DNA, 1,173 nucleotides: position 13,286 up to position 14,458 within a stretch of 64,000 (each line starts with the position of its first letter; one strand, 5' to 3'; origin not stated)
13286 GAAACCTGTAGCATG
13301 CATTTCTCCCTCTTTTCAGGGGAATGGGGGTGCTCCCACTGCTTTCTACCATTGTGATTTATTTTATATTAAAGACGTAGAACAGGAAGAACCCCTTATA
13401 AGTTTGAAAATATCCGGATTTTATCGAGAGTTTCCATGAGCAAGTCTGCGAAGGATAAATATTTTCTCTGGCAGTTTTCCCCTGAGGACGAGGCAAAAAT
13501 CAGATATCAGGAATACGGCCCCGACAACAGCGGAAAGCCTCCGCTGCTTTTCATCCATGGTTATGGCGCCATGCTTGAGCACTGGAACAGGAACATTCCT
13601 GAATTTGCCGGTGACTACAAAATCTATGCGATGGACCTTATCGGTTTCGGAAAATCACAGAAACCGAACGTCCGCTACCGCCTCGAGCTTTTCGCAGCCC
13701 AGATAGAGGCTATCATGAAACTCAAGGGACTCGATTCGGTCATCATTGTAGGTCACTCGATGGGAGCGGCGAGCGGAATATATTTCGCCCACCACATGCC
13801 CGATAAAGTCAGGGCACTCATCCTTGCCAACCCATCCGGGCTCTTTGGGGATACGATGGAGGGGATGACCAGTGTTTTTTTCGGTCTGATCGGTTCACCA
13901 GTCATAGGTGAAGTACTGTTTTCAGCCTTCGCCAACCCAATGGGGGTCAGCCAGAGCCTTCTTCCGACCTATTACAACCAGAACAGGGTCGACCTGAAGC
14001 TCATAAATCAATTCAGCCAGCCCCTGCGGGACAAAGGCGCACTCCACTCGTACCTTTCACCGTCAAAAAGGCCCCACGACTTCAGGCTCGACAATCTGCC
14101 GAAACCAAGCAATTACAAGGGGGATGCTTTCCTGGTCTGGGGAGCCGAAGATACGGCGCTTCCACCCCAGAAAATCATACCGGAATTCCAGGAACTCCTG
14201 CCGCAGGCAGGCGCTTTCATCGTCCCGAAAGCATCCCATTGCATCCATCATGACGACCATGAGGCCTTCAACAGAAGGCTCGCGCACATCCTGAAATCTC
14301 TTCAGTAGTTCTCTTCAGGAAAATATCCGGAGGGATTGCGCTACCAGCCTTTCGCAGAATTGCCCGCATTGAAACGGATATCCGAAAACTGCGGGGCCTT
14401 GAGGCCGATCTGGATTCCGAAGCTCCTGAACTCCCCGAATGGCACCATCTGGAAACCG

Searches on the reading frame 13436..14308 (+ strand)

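Call 66: search_protein_families(library=pfam, proteins=[window:13436-14308:+], max_evalue=0.001)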
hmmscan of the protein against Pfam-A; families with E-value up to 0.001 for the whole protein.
window:13436-14308:+ (290 aa): 3 families
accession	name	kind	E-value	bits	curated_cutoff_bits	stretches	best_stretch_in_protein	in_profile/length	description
PF00561.26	Abhydrolase_1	-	1.4e-29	104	25.8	1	35-273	1-243/245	alpha/beta hydrolase fold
PF12697.13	Abhydrolase_6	-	5.4e-18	66.9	26.3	1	37-280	1-216/217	Alpha/beta hydrolase family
PF12146.15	Hydrolase_4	-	7.7e-12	45.5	27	1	37-141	7-117/239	Serine aminopeptidase, S33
